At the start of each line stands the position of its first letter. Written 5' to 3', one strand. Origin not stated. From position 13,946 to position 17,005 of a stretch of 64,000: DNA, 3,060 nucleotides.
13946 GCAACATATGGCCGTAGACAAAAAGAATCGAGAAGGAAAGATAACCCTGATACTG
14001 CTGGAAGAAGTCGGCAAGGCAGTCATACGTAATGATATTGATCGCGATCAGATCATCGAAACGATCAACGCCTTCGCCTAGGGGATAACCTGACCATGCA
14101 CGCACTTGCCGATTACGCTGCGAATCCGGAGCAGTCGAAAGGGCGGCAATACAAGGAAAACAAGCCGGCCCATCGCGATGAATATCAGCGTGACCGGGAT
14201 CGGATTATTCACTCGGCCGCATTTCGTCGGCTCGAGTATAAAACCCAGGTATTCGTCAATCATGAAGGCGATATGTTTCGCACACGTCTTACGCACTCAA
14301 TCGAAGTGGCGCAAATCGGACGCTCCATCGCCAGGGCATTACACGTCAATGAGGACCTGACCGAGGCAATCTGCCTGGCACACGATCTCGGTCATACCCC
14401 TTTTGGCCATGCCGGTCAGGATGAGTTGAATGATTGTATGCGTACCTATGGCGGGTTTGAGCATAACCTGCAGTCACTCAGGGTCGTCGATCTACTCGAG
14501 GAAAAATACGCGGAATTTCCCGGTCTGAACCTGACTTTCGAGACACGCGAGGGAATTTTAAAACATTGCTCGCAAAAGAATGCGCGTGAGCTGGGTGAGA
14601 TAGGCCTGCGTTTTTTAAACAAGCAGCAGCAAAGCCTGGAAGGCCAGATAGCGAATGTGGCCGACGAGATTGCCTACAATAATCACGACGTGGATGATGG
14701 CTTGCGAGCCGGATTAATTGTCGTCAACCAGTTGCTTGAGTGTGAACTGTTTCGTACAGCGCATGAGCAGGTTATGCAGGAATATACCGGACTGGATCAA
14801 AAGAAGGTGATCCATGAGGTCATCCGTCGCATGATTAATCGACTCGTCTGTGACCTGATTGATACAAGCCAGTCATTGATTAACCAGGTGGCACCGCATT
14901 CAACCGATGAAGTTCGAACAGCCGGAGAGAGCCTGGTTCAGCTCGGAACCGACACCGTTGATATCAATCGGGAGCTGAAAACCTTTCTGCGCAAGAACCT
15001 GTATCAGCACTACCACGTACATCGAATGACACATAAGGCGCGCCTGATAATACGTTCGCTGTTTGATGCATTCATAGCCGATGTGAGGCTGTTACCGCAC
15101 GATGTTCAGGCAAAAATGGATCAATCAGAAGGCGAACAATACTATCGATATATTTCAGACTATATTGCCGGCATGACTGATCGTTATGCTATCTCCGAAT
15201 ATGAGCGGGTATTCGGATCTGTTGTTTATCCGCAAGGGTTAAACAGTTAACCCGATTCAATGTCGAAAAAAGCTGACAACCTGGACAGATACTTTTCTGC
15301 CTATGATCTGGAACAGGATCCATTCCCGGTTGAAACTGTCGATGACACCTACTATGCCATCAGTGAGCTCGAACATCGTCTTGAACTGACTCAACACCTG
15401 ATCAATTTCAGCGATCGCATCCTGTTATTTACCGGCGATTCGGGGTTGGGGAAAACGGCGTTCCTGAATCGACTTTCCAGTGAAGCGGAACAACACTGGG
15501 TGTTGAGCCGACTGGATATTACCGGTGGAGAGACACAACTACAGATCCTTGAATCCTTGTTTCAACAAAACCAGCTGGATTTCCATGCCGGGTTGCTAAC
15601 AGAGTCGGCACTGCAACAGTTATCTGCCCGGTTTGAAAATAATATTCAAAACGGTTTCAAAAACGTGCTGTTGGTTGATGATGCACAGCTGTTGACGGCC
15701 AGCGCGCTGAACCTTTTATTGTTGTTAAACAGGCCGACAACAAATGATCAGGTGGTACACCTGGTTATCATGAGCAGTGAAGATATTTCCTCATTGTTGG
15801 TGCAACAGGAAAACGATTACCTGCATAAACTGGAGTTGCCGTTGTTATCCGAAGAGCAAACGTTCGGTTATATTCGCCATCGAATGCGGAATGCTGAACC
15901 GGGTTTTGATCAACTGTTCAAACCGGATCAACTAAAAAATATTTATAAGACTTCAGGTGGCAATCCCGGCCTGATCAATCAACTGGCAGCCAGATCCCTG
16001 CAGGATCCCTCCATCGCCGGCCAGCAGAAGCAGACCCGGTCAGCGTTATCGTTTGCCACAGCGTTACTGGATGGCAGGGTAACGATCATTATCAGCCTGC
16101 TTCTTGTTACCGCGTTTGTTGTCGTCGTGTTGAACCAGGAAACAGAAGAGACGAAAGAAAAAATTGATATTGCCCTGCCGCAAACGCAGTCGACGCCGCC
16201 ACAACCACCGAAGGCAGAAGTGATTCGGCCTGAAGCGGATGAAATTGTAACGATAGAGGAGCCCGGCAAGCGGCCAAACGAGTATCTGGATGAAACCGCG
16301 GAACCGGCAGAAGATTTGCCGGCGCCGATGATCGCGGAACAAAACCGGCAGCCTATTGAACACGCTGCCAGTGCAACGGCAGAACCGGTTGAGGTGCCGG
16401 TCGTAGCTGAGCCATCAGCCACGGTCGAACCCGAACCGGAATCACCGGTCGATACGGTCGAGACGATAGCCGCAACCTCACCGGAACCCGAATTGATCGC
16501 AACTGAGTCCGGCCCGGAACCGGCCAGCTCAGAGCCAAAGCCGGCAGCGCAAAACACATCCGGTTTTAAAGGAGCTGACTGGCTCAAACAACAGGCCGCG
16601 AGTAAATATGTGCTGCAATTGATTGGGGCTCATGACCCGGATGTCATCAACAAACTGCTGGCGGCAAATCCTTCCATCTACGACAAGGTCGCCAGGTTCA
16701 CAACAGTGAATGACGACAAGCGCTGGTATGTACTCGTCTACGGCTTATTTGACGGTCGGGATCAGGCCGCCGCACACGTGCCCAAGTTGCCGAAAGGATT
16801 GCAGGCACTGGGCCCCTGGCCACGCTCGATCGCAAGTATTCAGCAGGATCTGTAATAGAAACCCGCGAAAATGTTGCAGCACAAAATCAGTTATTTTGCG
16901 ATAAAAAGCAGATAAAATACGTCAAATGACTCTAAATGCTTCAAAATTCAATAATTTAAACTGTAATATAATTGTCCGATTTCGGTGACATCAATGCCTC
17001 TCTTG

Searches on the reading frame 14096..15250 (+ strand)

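Call 45: search_protein_families(library=ncbifam, max_evalue=1e-10, proteins=[window:14096-15250:+])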
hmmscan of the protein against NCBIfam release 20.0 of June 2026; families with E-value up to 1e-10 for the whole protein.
window:14096-15250:+ (384 aa): 11 families
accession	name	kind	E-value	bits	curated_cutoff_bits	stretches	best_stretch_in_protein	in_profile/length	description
NF002326.0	PRK01286.1-1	equivalog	5e-179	595.5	390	1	2-374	7-374/379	deoxyguanosinetriphosphate triphosphohydrolase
NF002328.0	PRK01286.1-3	equivalog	5.2e-125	417.6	467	1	5-374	16-398/404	deoxyguanosinetriphosphate triphosphohydrolase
NF002327.0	PRK01286.1-2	equivalog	2.1e-101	339.5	393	1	3-373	15-337/345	deoxyguanosinetriphosphate triphosphohydrolase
NF002330.0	PRK01286.1-5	equivalog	2.4e-101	339.7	511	1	4-372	2-375/384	deoxyguanosinetriphosphate triphosphohydrolase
TIGR01353.1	dGTP_triPase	subfamily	1e-93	315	152.35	2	26-161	1-147/389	dGTP triphosphohydrolase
NF041026.1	antiphage_dGTPase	exception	6.8e-82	275.8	400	2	17-159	6-158/425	anti-phage deoxyguanosine triphosphatase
NF002329.0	PRK01286.1-4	equivalog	5.3e-73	246.2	494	1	4-373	15-335/342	deoxyguanosinetriphosphate triphosphohydrolase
NF003701.1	PRK05318.1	subfamily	6.9e-71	239.4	383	2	18-159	8-160/426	anti-phage deoxyguanosine triphosphatase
NF002829.0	PRK03007.1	equivalog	8.3e-59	199.6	385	1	15-263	18-285/425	deoxyguanosinetriphosphate triphosphohydrolase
NF002205.0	PRK01096.1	equivalog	8.8e-37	127.2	439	1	15-135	13-166/444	deoxyguanosinetriphosphate triphosphohydrolase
NF003429.0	PRK04926.1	equivalog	6.1e-30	104.5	405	1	22-115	24-136/500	dGTPase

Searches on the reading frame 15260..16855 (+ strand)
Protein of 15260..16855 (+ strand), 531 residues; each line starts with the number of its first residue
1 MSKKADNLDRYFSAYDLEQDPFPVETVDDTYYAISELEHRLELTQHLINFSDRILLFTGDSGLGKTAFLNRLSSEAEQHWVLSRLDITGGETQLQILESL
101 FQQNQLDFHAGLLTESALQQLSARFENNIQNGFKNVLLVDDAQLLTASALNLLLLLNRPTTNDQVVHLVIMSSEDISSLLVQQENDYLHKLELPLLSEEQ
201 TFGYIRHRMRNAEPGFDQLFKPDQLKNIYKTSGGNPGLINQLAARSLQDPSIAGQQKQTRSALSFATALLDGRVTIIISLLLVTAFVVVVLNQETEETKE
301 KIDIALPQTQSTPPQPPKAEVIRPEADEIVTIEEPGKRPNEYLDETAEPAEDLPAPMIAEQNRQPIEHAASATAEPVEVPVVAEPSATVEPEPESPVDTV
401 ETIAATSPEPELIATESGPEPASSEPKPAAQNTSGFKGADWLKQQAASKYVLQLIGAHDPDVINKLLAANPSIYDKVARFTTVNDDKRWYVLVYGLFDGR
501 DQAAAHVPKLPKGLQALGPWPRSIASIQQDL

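Call 45: search_protein_families(library=ncbifam, max_evalue=1e-10, proteins=[window:15260-16855:+])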
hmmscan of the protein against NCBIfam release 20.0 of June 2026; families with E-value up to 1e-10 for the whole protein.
window:15260-16855:+ (531 aa): 2 families
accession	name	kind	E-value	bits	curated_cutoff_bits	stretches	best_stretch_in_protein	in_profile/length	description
TIGR03015.1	pepcterm_ATPase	hypoth_equivalog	6.1e-16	58.6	324.5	1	11-257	2-253/269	XrtA/PEP-CTERM system-associated ATPase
NF008153.0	PRK10905.1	equivalog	1.6e-12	47.3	256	1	377-531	270-423/424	cell division protein DamX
